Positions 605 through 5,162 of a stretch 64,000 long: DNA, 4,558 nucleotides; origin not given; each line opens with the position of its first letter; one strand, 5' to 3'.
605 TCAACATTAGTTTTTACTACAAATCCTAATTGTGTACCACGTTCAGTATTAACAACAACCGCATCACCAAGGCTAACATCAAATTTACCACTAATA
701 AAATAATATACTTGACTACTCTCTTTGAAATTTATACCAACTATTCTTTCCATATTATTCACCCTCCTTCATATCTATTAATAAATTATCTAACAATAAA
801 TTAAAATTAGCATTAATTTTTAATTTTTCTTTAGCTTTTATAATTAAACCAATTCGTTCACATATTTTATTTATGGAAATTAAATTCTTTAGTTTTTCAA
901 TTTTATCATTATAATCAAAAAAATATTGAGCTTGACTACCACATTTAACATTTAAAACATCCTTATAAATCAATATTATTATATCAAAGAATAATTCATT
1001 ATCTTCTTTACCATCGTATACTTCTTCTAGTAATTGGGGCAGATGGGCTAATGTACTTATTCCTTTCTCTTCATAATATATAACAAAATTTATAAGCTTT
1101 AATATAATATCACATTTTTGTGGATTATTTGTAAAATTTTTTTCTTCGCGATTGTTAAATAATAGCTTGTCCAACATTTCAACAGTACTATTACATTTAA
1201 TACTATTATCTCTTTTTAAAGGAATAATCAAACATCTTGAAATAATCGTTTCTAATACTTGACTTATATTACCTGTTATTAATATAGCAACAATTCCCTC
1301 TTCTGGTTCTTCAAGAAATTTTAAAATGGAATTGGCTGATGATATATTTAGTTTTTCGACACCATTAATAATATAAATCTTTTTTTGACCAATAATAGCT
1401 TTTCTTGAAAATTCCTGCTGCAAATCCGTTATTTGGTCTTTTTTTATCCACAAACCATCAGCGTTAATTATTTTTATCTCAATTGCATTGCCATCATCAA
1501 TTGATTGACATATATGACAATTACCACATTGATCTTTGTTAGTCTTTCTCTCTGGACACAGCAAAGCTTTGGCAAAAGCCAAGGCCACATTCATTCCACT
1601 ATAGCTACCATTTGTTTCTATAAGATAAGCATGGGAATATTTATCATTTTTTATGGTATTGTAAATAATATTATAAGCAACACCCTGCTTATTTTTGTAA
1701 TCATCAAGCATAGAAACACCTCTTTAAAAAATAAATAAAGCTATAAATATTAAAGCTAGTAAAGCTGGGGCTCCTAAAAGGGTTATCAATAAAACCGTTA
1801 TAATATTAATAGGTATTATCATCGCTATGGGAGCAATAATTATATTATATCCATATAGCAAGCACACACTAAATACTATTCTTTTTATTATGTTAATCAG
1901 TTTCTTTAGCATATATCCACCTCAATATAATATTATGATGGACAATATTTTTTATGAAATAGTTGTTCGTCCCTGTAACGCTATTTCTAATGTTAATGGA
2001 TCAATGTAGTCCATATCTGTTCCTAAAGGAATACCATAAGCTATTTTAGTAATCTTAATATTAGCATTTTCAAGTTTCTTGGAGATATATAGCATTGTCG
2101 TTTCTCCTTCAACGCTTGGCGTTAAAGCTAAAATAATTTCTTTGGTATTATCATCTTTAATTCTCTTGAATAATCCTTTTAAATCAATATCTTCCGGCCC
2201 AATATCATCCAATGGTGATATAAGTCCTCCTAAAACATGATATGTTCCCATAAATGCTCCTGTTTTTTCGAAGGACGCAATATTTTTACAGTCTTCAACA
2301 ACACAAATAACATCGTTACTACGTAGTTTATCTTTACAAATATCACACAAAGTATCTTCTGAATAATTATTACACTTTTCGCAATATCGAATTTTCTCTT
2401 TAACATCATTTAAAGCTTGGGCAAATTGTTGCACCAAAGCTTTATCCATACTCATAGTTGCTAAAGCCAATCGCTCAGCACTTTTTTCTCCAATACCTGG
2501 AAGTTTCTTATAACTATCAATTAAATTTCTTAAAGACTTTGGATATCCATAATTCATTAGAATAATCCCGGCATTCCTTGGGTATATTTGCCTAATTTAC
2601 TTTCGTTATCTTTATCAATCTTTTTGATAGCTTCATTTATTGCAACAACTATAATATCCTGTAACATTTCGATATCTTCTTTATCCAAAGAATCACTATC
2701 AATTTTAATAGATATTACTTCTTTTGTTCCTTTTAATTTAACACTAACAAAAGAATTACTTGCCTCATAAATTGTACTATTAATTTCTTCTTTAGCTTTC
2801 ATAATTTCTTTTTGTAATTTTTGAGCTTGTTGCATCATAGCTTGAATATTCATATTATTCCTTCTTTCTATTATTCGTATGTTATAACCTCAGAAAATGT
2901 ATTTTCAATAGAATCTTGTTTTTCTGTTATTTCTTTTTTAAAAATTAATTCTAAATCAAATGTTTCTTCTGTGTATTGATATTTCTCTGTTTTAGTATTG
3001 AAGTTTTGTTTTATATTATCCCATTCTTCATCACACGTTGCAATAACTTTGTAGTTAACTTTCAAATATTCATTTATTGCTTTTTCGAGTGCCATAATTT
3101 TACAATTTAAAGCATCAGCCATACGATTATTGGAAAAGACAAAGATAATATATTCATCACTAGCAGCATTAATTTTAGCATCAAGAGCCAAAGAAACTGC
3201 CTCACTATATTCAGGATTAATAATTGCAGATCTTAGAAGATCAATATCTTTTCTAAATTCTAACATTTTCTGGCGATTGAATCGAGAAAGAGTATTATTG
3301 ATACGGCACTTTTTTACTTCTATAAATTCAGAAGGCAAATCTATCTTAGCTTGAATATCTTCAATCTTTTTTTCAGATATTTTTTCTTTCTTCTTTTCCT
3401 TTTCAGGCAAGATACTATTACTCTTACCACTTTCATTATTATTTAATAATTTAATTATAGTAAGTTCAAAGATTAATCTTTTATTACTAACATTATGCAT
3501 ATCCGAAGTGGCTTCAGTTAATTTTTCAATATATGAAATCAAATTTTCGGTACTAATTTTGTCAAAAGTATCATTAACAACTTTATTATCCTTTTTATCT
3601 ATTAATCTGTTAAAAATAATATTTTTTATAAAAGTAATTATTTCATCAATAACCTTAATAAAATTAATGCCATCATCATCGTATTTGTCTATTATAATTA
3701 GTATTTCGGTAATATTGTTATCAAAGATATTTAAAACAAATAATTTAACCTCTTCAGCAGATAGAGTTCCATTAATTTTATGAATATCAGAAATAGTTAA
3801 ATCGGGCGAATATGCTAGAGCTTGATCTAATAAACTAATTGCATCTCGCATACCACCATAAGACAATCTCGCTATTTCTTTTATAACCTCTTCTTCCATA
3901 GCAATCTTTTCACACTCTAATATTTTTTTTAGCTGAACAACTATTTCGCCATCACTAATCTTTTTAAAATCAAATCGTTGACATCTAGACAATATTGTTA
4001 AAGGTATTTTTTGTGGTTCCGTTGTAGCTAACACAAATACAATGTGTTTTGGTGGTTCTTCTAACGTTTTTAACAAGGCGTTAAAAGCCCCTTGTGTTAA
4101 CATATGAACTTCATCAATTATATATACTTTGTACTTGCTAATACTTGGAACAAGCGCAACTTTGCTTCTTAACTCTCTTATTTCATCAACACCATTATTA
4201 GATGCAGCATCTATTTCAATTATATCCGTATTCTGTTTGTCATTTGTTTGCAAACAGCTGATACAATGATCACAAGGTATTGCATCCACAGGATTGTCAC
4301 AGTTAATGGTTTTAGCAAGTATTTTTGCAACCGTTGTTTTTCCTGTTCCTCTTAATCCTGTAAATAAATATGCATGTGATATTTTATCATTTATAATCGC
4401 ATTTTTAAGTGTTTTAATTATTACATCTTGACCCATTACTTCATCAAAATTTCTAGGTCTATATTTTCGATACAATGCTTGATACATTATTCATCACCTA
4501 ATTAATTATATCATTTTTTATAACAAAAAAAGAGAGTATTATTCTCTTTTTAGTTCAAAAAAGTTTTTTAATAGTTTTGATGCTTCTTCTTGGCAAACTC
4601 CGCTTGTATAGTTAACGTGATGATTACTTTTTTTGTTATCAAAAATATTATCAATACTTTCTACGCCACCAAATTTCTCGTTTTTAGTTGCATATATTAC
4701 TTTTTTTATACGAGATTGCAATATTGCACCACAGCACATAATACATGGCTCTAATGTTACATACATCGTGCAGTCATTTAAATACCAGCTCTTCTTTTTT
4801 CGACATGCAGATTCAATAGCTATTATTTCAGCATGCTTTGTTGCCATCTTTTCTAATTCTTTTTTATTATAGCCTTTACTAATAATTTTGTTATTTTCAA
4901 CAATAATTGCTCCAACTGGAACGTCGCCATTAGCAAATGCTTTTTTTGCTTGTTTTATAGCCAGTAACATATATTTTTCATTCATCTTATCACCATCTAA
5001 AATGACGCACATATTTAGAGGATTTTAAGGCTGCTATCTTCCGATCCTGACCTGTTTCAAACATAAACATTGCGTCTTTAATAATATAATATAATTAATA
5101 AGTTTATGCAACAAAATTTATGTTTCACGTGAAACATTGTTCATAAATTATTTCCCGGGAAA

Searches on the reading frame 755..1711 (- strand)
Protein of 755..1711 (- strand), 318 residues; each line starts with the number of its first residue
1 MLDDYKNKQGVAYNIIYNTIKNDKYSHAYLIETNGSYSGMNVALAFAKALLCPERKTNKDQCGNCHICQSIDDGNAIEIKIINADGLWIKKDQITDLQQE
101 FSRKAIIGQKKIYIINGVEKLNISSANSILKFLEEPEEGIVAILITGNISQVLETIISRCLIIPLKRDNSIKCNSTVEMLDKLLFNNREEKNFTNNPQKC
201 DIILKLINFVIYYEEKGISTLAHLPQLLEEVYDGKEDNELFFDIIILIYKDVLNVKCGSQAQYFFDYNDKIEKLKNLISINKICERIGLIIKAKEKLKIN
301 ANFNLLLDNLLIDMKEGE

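Call 59: search_protein_families(library=pfam, proteins=[window:755-1711:-], max_evalue=0.00001)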
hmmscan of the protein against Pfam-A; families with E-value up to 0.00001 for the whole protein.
window:755-1711:- (318 aa): 1 family
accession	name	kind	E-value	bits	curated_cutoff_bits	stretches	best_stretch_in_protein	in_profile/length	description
PF13177.12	DNA_pol3_delta2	-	2.7e-48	164.4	27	1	11-167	4-159/161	DNA polymerase III, delta subunit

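Call 64: find_encoding_contigs(protein=window:755-1711:-, flank=10000, max_places=3)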
Protein window:755-1711:- (318 aa): no gene with exactly this product is on record in the collection.

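Call 68: find_homologous_proteins(query=window:755-1711:-, max_evalue=1e-40)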
Query window:755-1711:- (318 aa): 2543 proteins with E <= 1e-40 among 8000 candidates; the best 120 are listed.
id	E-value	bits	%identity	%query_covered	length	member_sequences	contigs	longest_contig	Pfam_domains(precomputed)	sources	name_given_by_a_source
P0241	1.5e-202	689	100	100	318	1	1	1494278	PF13177.13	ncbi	-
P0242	2.1e-168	577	83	100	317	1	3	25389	PF13177.13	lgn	-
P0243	7.9e-90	319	51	100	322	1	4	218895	PF13177.13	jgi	-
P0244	2.4e-84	301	50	100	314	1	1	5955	PF13177.13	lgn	-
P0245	3.1e-84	301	48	99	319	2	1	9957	PF13177.13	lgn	-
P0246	7.2e-84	299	49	100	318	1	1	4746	PF13177.13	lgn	-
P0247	8.4e-84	299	49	100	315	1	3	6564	PF09115.16,PF13177.13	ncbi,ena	-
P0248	9.6e-84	299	48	99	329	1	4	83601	PF13177.13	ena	-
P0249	1.1e-83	299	48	100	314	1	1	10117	PF13177.13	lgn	-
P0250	2.5e-83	298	46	100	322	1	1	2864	PF13177.13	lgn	-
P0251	3.3e-83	297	49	99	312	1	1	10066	PF13177.13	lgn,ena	-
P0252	3.7e-83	297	47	99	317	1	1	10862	PF13177.13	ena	-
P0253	4.6e-83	297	48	100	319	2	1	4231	PF13177.13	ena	-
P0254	4.9e-83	297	51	100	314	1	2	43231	PF09115.16,PF13177.13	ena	-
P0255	6.0e-83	296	47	100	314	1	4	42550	PF13177.13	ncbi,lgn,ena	-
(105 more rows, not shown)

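Call 69: find_encoding_contigs(protein=P0242, flank=10000, max_places=2)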
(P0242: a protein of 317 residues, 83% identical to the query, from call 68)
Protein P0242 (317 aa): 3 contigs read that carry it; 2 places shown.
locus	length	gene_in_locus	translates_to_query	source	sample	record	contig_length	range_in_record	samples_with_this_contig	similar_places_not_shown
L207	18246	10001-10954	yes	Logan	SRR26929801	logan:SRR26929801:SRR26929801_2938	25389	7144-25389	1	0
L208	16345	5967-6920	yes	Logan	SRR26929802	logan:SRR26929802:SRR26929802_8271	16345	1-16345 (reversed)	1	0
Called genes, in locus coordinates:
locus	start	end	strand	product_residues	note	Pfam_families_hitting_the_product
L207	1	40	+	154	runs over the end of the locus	PF06338:ComK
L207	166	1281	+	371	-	PF02463:SMC_N, PF13175:AAA_15 (weak), PF13476:AAA_23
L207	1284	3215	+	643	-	PF02518:HATPase_c, PF00204:DNA_gyraseB, PF01751:Toprim, PF00986:DNA_gyraseB_C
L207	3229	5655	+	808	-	PF00521:DNA_topoisoIV, PF03989:DNA_gyraseA_C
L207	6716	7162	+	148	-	PF00383:dCMP_cyt_deam_1, PF14437:MafB19-deam, PF14439:Bd3614-deam (weak)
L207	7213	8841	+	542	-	PF05496:RuvB_N (faint), PF05970:PIF1 (faint), PF13177:DNA_pol3_delta2, PF00004:AAA, PF09848:SLFN-g3_helicase (faint), PF13401:AAA_22 (weak), PF22608:DNAX_ATPase_lid, PF12169:DNA_pol3_gamma3 (weak)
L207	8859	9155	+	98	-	PF02575:YbaB_DNA_bd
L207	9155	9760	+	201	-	PF21176:RecR_HhH, PF02132:RecR_ZnF, PF13662:Toprim_4, PF01751:Toprim (weak), PF21175:RecR_C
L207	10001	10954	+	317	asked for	PF13177:DNA_pol3_delta2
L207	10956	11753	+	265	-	PF04468:PSP1, PF28472:PSP1_3rd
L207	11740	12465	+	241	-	PF02384:N6_Mtase (weak), PF02475:TRM5-TYW2_MTfase (faint), PF05175:MTS, PF05971:Methyltransf_10, PF06325:PrmA (weak), PF13847:Methyltransf_31, PF08241:Methyltransf_11 (weak), PF13649:Methyltransf_25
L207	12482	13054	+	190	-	PF01195:Pept_tRNA_hydro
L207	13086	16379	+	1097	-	PF22590:Cas3-like_C_2 (faint), PF17757:UvrB_inter, PF02559:CarD_TRCF_RID, PF04851:ResIII, PF00270:DEAD, PF00271:Helicase_C, PF03461:TRCF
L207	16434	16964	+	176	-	PF04014:MazE_antitoxin, PF15714:SpoVT_C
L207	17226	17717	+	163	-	PF00692:dUTPase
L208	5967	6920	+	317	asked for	PF13177:DNA_pol3_delta2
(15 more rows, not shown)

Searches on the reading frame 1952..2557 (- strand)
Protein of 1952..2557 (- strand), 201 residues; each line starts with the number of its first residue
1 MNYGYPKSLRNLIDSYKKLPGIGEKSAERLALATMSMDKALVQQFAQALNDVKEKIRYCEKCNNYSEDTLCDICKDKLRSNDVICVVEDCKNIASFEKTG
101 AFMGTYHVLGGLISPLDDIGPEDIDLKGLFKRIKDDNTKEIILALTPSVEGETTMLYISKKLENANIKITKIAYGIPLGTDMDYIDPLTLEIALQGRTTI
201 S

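Call 52: find_encoding_contigs(protein=window:1952-2557:-, flank=10000, max_places=6)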
Protein window:1952-2557:- (201 aa): no gene with exactly this product is on record in the collection.

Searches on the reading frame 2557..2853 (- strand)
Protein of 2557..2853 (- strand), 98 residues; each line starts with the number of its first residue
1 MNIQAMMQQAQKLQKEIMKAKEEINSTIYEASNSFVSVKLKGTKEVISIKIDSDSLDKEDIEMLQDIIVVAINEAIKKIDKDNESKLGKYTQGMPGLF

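Call 51: find_encoding_contigs(protein=window:2557-2853:-, flank=10000, max_places=6)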
Protein window:2557-2853:- (98 aa): no gene with exactly this product is on record in the collection.

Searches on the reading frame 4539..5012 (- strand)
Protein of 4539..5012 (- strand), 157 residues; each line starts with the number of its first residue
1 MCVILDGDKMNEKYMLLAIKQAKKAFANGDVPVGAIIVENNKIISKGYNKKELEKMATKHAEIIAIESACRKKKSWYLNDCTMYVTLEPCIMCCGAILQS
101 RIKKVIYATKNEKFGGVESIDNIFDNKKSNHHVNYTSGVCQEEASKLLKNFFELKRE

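Call 11: search_protein_families(library=ncbifam, proteins=[window:4539-5012:-])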
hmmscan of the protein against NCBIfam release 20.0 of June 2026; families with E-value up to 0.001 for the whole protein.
window:4539-5012:- (157 aa): 5 families
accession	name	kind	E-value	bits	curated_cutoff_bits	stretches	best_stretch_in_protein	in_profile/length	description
NF008113.2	PRK10860.1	equivalog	5.7e-42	143.3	150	1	10-157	6-153/165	tRNA adenosine(34) deaminase TadA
TIGR00326.1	eubact_ribD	equivalog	6.9e-15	55.1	156.35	1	15-156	1-137/343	bifunctional diaminohydroxyphosphoribosylaminopyrimidine deaminase/5-amino-6-(5-phosphoribosylamino)uracil reductase RibD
TIGR02571.1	ComEB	equivalog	8.3e-10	38.8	219.45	1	57-111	66-118/151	ComE operon protein 2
NF008052.0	PRK10786.1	equivalog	3.4e-09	35.9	500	1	11-112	3-103/367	bifunctional diaminohydroxyphosphoribosylaminopyrimidine deaminase/5-amino-6-(5-phosphoribosylamino)uracil reductase RibD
NF041025.1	antiphage_deaminase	equivalog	1e-07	31.2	400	1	60-125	339-403/437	anti-phage dCTP deaminase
